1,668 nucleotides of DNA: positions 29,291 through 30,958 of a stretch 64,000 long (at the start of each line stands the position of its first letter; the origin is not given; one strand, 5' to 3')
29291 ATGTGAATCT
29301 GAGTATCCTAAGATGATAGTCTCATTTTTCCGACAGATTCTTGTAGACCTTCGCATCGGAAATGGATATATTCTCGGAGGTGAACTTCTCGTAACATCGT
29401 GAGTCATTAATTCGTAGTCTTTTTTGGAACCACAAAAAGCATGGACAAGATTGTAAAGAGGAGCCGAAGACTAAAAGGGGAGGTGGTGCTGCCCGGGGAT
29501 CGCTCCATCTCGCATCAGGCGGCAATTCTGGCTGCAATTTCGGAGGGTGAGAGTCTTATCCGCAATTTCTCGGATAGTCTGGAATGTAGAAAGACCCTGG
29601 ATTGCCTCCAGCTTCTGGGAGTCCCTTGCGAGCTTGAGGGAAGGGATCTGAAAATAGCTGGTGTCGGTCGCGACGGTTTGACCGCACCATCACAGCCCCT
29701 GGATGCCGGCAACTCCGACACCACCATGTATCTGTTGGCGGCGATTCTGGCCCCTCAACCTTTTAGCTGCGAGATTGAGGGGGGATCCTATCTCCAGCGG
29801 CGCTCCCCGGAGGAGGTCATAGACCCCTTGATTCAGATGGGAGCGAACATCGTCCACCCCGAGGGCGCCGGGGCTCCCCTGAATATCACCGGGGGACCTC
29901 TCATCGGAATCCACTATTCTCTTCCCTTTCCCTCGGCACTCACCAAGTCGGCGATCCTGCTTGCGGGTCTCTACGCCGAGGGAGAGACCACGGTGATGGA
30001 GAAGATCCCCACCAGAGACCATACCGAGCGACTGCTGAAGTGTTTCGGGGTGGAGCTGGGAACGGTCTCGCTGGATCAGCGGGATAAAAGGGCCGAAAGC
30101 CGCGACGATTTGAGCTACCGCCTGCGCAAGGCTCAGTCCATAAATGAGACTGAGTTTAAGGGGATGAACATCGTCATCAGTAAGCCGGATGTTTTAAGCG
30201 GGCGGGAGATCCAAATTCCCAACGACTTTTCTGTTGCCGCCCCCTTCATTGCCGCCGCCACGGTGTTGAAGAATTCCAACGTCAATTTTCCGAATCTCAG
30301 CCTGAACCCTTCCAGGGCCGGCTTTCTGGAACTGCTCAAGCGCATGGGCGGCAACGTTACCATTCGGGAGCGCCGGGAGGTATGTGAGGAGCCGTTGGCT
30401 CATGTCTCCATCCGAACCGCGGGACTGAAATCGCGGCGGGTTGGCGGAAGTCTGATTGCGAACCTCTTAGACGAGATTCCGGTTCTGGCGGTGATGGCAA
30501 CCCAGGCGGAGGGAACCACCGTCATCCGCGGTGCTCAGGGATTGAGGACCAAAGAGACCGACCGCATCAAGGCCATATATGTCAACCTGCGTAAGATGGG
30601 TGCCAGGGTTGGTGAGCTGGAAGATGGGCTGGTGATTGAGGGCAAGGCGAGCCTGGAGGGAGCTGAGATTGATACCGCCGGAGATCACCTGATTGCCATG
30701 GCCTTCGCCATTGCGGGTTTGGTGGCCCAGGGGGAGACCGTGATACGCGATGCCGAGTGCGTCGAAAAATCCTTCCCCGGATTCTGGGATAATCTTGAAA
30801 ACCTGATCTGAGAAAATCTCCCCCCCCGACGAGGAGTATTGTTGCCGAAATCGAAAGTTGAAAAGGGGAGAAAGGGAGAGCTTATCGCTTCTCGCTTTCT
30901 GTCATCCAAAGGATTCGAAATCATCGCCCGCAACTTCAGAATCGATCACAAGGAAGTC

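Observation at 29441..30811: AroA homologue with a systematically rewritten active site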

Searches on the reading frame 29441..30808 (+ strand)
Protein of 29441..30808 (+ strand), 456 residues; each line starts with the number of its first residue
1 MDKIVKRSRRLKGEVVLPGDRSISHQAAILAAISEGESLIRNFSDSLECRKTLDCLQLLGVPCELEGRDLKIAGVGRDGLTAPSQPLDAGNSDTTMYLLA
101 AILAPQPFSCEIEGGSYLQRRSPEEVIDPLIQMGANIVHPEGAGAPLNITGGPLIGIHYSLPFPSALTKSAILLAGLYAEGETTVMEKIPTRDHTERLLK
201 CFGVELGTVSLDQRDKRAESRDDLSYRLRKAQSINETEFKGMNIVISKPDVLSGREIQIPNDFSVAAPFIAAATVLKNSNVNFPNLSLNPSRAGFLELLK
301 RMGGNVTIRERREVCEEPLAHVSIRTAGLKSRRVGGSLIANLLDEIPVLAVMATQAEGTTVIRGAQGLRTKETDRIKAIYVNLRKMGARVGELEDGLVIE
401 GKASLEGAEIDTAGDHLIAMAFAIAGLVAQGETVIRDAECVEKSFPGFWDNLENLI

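Call 3: search_protein_families(library=pfam, proteins=[window:29441-30808:+], max_evalue=0.01)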
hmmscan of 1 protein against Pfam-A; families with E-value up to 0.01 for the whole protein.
window:29441-30808:+ (456 aa): 1 family
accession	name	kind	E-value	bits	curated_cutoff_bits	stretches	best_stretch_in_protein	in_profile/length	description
PF00275.25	EPSP_synthase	-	1.4e-95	320.9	22.8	2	243-452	216-417/417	EPSP synthase (3-phosphoshikimate 1-carboxyvinyltransferase)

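Call 4: search_protein_families(library=ncbifam, proteins=[window:29441-30808:+], max_evalue=0.01)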
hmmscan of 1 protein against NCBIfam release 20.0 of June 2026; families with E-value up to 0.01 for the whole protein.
window:29441-30808:+ (456 aa): 6 families
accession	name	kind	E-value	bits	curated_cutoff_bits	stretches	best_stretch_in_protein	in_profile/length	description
NF011381.1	PRK14806.1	equivalog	3.3e-111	372.8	902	2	5-206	306-509/733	bifunctional prephenate dehydrogenase/3-phosphoshikimate 1-carboxyvinyltransferase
TIGR01356.1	aroA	equivalog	4e-100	335.5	287.25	2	240-455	203-412/415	3-phosphoshikimate 1-carboxyvinyltransferase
NF008816.0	PRK11860.1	equivalog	6.5e-44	150.1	943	2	252-453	236-433/662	bifunctional 3-phosphoshikimate 1-carboxyvinyltransferase/cytidylate kinase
NF006873.0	PRK09369.1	subfamily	1.3e-20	73.5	297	2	243-454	214-409/419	UDP-N-acetylglucosamine 1-carboxyvinyltransferase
TIGR01072.1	murA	equivalog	2e-19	69.7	392.7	2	243-455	213-410/416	UDP-N-acetylglucosamine 1-carboxyvinyltransferase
NF009470.0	PRK12830.1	equivalog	2.7e-14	52.7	552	1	256-455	225-408/417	UDP-N-acetylglucosamine 1-carboxyvinyltransferase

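Call 5: search_solved_structures(query=window:29441-30808:+, show_alignments=3)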
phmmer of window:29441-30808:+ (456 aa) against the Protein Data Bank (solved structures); distinct sequences matched with E-value up to 0.001: 67 (the best 60 are shown).
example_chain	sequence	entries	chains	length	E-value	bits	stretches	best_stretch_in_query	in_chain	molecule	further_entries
3rmt_A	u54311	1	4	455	5.8e-95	321.9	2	238-455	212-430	3-phosphoshikimate 1-carboxyvinyltransferase 1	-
3tr1_A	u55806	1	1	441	1.7e-91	310.5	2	7-204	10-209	3-phosphoshikimate 1-carboxyvinyltransferase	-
3roi_A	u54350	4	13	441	1.7e-91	310.5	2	7-204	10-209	3-phosphoshikimate 1-carboxyvinyltransferase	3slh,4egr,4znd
4gfp_A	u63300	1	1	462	2.1e-91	310.2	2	7-204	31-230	3-phosphoshikimate 1-carboxyvinyltransferase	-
1rf4_A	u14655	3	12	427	1.8e-80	274.2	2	240-456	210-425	5-enolpyruvylshikimate-3-phosphate synthase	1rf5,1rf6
5bs5_A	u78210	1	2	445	9.5e-79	268.5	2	6-208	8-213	3-phosphoshikimate 1-carboxyvinyltransferase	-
5buf_A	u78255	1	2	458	1.1e-78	268.3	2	6-208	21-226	3-phosphoshikimate 1-carboxyvinyltransferase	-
4n3p_A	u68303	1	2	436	3e-73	250.4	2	240-456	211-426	Serine Hydrolase OSH18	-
2pqd_A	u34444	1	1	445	5e-65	223.3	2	6-212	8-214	3-phosphoshikimate 1-carboxyvinyltransferase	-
2ggd_A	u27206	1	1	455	5.5e-65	223.2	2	6-212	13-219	3-phosphoshikimate 1-carboxyvinyltransferase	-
2pqb_A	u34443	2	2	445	6.1e-65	223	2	6-212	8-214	3-phosphoshikimate 1-carboxyvinyltransferase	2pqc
2gg4_A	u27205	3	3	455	6.7e-65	222.9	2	6-212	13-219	3-phosphoshikimate 1-carboxyvinyltransferase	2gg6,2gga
7tm4_A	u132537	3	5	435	4.9e-34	121.2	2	253-453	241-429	3-phosphoshikimate 1-carboxyvinyltransferase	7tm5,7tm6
3nvs_A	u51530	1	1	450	1.3e-33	119.8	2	261-453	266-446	3-phosphoshikimate 1-carboxyvinyltransferase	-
5xwb_A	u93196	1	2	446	4.6e-33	118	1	10-453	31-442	3-phosphoshikimate 1-carboxyvinyltransferase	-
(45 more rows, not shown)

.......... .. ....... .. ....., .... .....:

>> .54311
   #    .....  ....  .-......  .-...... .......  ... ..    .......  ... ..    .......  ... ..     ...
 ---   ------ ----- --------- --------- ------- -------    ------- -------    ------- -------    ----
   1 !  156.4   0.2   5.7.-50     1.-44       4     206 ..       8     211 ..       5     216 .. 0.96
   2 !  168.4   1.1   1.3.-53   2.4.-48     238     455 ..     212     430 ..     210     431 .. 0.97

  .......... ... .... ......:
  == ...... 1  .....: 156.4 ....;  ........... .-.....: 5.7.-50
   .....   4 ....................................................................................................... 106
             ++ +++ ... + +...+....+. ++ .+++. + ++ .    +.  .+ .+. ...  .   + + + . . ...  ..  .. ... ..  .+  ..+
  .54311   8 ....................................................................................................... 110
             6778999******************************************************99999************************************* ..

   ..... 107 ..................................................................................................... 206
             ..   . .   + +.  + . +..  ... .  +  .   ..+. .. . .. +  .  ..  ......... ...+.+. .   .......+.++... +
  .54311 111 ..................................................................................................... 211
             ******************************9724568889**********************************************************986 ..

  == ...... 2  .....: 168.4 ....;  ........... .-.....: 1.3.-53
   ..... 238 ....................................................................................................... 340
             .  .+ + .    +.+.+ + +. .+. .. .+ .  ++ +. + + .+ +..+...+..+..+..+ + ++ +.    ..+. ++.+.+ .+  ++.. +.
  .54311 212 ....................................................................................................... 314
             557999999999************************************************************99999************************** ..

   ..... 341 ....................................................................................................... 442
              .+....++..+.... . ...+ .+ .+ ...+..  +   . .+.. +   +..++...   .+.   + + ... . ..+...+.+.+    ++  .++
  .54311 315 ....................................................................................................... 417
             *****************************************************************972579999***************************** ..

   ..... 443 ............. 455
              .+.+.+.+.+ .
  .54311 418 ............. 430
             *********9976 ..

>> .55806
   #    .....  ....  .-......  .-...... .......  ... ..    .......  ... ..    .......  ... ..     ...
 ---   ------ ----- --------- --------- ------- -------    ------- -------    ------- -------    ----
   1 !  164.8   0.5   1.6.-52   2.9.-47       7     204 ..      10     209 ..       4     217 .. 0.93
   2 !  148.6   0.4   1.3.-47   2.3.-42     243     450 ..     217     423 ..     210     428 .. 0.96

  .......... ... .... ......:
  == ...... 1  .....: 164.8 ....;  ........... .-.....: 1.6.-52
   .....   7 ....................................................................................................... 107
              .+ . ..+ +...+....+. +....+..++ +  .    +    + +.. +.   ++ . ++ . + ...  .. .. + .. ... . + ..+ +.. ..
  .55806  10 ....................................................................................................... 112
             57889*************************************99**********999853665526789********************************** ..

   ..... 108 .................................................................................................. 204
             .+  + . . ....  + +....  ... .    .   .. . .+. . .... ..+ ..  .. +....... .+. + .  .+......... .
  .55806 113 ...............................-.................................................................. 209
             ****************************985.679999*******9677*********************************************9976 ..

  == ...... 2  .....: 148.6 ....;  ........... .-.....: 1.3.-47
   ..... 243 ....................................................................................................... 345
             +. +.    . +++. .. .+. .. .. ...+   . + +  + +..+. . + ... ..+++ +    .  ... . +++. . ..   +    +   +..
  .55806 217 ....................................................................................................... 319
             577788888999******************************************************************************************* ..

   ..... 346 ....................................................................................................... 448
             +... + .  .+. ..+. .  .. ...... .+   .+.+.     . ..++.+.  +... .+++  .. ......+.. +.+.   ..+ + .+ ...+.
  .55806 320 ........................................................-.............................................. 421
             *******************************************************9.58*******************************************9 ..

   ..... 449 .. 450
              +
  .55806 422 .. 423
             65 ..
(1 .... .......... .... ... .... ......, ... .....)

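Call 12: search_protein_representatives(protein=window:29441-30808:+)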
Query: 456 residues. Proteins with E-value up to 0.001 (for the whole library): 22021; up to 1e-10: 12089; up to 1e-30: 2794. The best 150 are listed.
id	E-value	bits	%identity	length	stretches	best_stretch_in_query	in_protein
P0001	2.4e-292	985.5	99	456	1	1-456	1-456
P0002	2.0e-121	422.4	47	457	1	1-454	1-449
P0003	4.4e-121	421.2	46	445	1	1-455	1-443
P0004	1.7e-112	392.9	49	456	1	9-455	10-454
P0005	4.0e-110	385.1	44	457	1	1-454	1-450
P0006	4.2e-103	362.0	42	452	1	4-455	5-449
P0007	1.1e-100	354.0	44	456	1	5-454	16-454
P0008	1.4e-99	350.4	49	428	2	238-455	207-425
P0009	1.1e-98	347.5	49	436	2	7-208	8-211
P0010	1.0e-97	344.2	47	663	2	240-450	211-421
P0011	4.1e-97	342.3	44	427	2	4-207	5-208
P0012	8.1e-97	341.3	46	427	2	247-456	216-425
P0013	9.3e-97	341.1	47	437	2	2-208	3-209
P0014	2.2e-96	339.9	47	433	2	240-450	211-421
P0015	2.4e-94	333.1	46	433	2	258-455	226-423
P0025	4.8e-92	325.6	40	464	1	3-452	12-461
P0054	8.4e-89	314.9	41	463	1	6-452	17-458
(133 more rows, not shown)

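Call 18: find_encoding_contigs(protein=window:29441-30808:+, flank=10000, max_places=6)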
Protein window:29441-30808:+ (456 aa): no gene with exactly this product is on record in the collection.

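Call 19: find_encoding_contigs(protein=P0002, flank=10000, max_places=4)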
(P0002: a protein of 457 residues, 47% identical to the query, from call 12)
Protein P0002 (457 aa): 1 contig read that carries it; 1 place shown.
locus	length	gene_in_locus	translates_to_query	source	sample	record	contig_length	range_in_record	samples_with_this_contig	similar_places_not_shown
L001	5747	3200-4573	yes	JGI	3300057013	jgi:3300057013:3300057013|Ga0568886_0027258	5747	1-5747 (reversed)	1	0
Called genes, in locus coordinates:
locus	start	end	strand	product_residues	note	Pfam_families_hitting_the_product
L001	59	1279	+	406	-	PF00155:Aminotran_1_2, PF12897:Asp_aminotransf (weak)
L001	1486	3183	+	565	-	PF03485:Arg_tRNA_synt_N, PF00750:tRNA-synt_1d, PF05746:DALR_1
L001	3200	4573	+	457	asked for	PF00275:EPSP_synthase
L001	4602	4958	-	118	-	-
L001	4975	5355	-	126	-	-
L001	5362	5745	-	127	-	?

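Call 20: find_encoding_contigs(protein=P0001, flank=10000, max_places=4)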
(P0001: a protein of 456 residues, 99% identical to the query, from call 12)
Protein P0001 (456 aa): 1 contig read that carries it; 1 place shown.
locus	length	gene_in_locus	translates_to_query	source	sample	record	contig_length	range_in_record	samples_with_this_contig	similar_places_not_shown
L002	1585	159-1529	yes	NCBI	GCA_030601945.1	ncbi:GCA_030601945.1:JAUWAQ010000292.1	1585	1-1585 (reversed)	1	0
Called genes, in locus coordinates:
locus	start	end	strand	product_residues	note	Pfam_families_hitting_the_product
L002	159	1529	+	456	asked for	PF00275:EPSP_synthase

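Call 21: find_encoding_contigs(protein=P0005, flank=10000, max_places=4)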
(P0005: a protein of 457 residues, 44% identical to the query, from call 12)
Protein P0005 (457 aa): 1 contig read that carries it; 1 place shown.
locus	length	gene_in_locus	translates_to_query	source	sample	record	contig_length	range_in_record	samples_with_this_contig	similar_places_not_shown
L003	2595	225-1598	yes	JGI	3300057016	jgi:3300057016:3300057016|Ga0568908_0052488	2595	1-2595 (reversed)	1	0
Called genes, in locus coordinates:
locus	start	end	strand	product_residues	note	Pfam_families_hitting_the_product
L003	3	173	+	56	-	?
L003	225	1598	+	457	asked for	PF00275:EPSP_synthase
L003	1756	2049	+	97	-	-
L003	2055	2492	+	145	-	-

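Call 22: find_encoding_contigs(protein=P0025, flank=10000, max_places=4)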
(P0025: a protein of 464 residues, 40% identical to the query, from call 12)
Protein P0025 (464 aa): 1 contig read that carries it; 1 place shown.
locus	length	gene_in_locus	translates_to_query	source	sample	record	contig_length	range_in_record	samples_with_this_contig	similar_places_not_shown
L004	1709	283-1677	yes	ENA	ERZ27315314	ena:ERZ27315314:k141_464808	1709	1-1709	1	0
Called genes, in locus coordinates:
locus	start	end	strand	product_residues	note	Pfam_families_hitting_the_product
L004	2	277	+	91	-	?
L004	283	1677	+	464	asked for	PF00275:EPSP_synthase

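Call 23: find_related_loci(query=window:29441-30808:+, collection=genome_contigs, flank=10000)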
Query window:29441-30808:+ (456 aa) in genome_contigs; peptide patterns used: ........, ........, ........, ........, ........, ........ (x = any residue, [..] = any of these).
154 stretches matched a pattern; 23 encode a relative of the query (tblastn E <= 1e-3); 23 distinct loci.
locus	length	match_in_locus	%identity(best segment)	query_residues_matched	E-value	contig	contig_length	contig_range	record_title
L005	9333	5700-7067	98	1-456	0e+0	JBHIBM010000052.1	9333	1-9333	MAG: Candidatus Zixiibacteriota bacterium isolate K_1_bin.48 NODE_1913_length_9333_cov_6.268377, whole genome shotgun se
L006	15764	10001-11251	41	10-455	5e-109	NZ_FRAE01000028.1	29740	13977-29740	Tepidibacter formicigenes DSM 15518, whole genome shotgun sequence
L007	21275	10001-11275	42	1-456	1e-104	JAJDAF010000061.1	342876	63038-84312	MAG: candidate division KSB1 bacterium isolate OFTM356 OFTM356_60, whole genome shotgun sequence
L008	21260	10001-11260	40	8-456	2e-103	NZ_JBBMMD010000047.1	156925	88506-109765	Tepidibacter sp. Z1-5 soapdenovo_K_105_48, whole genome shotgun sequence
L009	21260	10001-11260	40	7-455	2e-102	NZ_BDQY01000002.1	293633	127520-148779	Tepidibacter mesophilus strain JCM 16806 NODE_2, whole genome shotgun sequence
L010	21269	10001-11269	41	1-455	8e-101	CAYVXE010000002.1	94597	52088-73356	MAG TPA_asm: uncultured Calditrichaceae bacterium isolate binchicken_co253_176 genome assembly, contig: NODE_48_length_9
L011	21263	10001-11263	40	5-455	2e-97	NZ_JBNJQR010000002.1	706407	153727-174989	Brevibacillus ginsengisoli strain KCTC 13938 NODE_2_length_706407_cov_46.273173, whole genome shotgun sequence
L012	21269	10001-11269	40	1-455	1e-95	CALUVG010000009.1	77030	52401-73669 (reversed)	MAG: Candidatus Gastranaerophilales bacterium isolate BRZ_AS__bin11 genome assembly, contig: BRZ_AS__NODE_587_length_770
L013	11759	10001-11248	40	1-448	1e-94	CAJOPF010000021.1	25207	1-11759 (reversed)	Candidatus Gastranaerophilales bacterium isolate Rumen_Coassembly_mag_2011 genome assembly, contig: k87_2436325, whole g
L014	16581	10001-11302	43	4-455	2e-94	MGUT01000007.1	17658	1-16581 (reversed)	MAG: Elusimicrobia bacterium RIFCSPLOWO2_01_FULL_64_13 rifcsplowo2_01_scaffold_12085, whole genome shotgun sequence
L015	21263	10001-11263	40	1-456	7e-94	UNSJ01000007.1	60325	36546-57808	Candidatus Gastranaerophilales bacterium isolate UMGS1078 genome assembly, contig: NODE_11_length_60325_cov_5.2879, whol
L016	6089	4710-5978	40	1-455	1e-93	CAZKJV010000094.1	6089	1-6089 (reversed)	MAG TPA_asm: uncultured Muribaculaceae bacterium isolate SRP350583_co1_360 genome assembly, contig: NODE_20229_length_60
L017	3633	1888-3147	40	1-456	9e-94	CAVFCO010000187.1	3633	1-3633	Alistipes senegalensis isolate H07667-L1_cleanbin_000054 genome assembly, contig: Spades_H07667-L1_contig_20343, whole g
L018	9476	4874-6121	40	1-448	2e-92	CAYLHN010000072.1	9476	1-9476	MAG TPA_asm: uncultured Muribaculaceae bacterium isolate SRP278969_co1_99 genome assembly, contig: NODE_10904_length_947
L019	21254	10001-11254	39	1-450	1e-91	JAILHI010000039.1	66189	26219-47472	MAG: Candidatus Gastranaerophilales bacterium isolate RUI120 k141_12912909_flag=1_multi=10.9711_len=66189, whole genome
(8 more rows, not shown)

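Call 25: find_encoding_contigs(protein=P0004, flank=10000, max_places=3)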
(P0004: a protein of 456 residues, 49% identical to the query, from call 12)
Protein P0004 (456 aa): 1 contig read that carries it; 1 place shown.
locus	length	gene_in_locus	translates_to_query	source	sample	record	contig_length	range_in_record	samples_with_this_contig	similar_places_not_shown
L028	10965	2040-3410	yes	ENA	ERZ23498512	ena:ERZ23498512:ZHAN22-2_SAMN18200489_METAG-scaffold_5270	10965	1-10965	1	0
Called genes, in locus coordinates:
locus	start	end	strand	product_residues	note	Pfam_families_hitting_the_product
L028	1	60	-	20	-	?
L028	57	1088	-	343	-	PF04551:GcpE, PF26540:GcpE_C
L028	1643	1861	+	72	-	-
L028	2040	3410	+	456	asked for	PF00275:EPSP_synthase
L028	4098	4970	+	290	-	PF08501:Shikimate_dh_N, PF01488:Shikimate_DH (weak), PF18317:SDH_C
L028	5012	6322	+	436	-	PF01029:NusB, PF22458:RsmF-B_ferredox, PF01189:Methyltr_RsmB-F, PF01728:FtsJ, PF13649:Methyltransf_25 (faint), PF13847:Methyltransf_31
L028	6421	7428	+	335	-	PF01073:3Beta_HSD, PF01370:Epimerase, PF02719:Polysacc_synt_2, PF04321:RmlD_sub_bind, PF07993:NAD_binding_4, PF13460:NAD_binding_10 (weak), PF16363:GDP_Man_Dehyd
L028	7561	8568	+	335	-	PF01408:GFO_IDH_MocA, PF02894:GFO_IDH_MocA_C, PF22725:GFO_IDH_MocA_C3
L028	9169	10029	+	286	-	PF01875:Memo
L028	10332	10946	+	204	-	PF00702:Hydrolase, PF08645:PNK3P (weak), PF13419:HAD_2 (faint), PF13242:Hydrolase_like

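Call 26: find_encoding_contigs(protein=P0003, flank=10000, max_places=3)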
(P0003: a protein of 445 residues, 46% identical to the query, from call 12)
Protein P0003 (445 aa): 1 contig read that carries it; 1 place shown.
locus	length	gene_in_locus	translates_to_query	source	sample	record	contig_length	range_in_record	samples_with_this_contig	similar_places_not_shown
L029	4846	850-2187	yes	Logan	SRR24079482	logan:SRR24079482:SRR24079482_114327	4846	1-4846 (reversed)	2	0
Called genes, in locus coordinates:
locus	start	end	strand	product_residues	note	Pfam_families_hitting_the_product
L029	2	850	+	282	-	?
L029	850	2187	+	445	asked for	PF00275:EPSP_synthase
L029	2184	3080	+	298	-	PF08501:Shikimate_dh_N, PF01488:Shikimate_DH (faint), PF18317:SDH_C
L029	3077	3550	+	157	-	PF07670:Gate (weak)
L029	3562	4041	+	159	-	PF07670:Gate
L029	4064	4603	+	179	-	PF01202:SKI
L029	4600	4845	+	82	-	?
